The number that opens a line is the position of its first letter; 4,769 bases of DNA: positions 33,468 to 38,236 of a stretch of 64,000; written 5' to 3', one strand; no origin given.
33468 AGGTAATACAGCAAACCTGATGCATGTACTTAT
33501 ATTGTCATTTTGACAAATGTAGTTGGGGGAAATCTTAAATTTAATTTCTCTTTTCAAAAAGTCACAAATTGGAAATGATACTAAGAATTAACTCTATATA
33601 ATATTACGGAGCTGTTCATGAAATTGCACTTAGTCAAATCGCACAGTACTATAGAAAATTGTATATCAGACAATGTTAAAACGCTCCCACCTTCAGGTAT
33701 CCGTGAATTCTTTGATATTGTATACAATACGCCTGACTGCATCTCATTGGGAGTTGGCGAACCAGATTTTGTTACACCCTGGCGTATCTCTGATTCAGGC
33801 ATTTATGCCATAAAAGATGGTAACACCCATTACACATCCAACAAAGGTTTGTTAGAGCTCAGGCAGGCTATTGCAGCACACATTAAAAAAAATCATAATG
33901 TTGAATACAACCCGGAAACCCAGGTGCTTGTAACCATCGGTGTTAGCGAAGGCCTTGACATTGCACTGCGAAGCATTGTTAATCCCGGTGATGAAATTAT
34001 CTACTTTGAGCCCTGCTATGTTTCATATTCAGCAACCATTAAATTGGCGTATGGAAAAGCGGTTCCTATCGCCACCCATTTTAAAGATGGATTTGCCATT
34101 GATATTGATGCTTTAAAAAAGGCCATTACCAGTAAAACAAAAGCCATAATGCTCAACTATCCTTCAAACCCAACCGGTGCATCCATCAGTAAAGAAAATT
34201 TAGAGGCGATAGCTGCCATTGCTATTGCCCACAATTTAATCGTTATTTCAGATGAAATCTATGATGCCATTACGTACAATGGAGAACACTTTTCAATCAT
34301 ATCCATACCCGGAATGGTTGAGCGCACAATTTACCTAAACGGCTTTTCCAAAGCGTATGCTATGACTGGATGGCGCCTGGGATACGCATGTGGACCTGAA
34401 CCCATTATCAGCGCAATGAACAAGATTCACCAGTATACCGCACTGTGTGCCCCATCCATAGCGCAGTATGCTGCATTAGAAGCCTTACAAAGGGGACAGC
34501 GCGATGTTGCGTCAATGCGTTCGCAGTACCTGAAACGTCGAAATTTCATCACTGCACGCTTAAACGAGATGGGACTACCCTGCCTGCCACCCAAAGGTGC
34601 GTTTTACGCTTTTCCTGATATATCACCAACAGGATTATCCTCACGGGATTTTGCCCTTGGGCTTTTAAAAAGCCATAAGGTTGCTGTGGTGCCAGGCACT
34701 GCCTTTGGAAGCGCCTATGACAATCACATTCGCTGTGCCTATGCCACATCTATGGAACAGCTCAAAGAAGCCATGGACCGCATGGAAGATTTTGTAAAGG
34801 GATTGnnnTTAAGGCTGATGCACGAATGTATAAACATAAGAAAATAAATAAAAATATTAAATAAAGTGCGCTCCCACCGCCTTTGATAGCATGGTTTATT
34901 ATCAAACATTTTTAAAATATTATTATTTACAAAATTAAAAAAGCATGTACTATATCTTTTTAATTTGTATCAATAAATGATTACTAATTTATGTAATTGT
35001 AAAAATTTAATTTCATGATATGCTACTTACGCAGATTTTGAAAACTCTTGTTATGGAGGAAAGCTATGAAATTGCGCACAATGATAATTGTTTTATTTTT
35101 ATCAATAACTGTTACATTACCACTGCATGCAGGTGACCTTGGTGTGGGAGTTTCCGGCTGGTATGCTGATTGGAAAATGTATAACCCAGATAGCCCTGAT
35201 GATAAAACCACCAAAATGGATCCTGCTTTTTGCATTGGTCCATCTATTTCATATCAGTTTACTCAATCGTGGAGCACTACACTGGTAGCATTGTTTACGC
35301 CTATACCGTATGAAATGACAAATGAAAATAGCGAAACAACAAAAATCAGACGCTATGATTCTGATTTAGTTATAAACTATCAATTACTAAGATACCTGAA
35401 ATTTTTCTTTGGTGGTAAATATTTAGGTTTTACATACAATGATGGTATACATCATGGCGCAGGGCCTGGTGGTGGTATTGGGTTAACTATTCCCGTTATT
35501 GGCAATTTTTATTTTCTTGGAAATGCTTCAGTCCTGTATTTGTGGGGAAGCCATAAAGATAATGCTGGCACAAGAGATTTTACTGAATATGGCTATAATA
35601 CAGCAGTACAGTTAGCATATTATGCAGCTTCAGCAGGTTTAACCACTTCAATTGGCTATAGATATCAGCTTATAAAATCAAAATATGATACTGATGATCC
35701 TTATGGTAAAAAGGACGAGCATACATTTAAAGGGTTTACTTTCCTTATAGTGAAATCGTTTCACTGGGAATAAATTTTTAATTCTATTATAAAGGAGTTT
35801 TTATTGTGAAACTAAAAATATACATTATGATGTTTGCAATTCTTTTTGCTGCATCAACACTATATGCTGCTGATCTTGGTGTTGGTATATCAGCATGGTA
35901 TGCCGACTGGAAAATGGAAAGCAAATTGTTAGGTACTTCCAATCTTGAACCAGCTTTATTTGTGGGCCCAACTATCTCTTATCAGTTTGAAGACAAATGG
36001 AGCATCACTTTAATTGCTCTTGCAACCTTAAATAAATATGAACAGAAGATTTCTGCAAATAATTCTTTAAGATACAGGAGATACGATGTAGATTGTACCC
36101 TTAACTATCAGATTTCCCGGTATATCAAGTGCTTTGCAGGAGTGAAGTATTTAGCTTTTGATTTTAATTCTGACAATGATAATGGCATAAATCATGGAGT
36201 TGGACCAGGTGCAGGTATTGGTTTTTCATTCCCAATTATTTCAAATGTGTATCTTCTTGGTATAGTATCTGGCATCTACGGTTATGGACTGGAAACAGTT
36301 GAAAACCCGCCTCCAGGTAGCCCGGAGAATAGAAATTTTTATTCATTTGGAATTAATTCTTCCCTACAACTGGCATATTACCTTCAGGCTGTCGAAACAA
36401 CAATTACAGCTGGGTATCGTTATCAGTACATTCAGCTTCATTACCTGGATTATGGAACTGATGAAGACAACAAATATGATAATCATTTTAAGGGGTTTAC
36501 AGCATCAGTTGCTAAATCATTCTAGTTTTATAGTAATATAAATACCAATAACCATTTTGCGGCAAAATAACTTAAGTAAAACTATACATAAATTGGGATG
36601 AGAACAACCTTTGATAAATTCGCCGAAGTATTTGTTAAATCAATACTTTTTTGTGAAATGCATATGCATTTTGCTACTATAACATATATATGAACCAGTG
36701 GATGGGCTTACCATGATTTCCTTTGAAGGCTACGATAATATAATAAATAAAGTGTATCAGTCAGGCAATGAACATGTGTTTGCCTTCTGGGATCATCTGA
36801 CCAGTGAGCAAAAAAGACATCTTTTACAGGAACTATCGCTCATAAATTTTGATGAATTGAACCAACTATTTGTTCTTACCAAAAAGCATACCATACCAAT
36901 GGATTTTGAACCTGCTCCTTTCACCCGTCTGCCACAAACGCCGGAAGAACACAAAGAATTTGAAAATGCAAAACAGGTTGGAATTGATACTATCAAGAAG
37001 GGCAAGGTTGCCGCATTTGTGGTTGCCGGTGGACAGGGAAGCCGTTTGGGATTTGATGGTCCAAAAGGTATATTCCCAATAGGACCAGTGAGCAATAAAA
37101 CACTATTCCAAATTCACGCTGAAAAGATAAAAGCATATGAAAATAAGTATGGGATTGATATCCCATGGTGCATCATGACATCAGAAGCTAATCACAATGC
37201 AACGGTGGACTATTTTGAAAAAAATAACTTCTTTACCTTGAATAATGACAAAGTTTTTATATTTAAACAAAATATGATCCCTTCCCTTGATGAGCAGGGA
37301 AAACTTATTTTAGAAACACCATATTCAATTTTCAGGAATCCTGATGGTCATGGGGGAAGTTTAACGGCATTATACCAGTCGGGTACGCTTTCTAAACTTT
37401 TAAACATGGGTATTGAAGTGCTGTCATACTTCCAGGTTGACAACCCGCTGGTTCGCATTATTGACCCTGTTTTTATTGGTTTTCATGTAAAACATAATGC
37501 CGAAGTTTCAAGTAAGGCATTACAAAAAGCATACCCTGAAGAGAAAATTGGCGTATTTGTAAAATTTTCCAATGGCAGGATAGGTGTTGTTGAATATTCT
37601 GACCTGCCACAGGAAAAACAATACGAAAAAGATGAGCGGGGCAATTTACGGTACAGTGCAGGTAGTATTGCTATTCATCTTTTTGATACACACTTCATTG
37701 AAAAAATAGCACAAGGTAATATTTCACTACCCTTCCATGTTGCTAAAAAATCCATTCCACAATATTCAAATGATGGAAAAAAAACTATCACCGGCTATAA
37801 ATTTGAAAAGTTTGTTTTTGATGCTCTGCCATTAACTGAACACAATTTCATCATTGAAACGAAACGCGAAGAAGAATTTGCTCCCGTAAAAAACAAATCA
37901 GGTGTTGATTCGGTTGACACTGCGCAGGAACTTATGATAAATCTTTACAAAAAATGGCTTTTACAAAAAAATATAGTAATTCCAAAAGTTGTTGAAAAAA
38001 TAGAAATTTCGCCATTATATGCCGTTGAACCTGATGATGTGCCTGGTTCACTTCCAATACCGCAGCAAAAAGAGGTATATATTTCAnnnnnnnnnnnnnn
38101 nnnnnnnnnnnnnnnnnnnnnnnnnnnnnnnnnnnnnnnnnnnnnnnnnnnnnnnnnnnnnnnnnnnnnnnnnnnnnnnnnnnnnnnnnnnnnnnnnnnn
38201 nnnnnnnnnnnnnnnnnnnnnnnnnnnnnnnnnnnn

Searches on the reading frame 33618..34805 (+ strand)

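Call 41: search_protein_families(library=pfam, proteins=[window:33618-34805:+], max_evalue=0.01)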
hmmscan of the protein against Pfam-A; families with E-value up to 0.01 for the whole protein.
window:33618-34805:+ (396 aa): 5 families
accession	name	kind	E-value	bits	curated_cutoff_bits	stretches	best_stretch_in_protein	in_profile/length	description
PF00155.27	Aminotran_1_2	-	5.7e-75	253.2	19.7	1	40-388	2-360/361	Aminotransferase class I and II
PF01041.23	DegT_DnrJ_EryC1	-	5.2e-09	36.2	19.8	1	103-212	42-145/360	DegT/DnrJ/EryC1/StrS aminotransferase family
PF01053.26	Cys_Met_Meta_PP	-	1.6e-07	30.7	27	1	113-214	80-175/381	Cys/Met metabolism PLP-dependent enzyme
PF00266.25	Aminotran_5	-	3.6e-05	23.4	21.5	1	98-212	59-175/371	Aminotransferase class-V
PF01212.27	Beta_elim_lyase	-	0.00012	22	27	1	64-212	20-168/288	Beta-eliminating lyase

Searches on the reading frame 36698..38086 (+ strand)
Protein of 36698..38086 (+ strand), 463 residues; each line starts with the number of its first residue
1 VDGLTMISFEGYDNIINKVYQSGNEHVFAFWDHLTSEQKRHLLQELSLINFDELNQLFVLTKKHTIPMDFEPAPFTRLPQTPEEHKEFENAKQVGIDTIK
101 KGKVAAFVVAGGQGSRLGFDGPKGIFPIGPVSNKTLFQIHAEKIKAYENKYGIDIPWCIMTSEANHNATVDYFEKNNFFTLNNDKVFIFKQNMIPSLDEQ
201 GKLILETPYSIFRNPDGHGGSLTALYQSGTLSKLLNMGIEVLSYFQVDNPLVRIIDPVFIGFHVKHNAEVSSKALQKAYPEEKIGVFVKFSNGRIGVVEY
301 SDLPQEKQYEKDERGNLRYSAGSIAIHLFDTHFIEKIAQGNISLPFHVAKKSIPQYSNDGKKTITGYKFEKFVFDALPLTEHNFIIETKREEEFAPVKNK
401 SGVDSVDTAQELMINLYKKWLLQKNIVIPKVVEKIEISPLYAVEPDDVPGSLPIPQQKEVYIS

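Call 41: search_protein_families(library=pfam, proteins=[window:36698-38086:+], max_evalue=0.01)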
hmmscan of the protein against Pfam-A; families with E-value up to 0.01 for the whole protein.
window:36698-38086:+ (463 aa): 1 family
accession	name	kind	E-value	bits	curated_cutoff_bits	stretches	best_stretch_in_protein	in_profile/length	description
PF01704.24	UDPGP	-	1.3e-39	136.6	22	1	97-402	49-340/413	UTP--glucose-1-phosphate uridylyltransferase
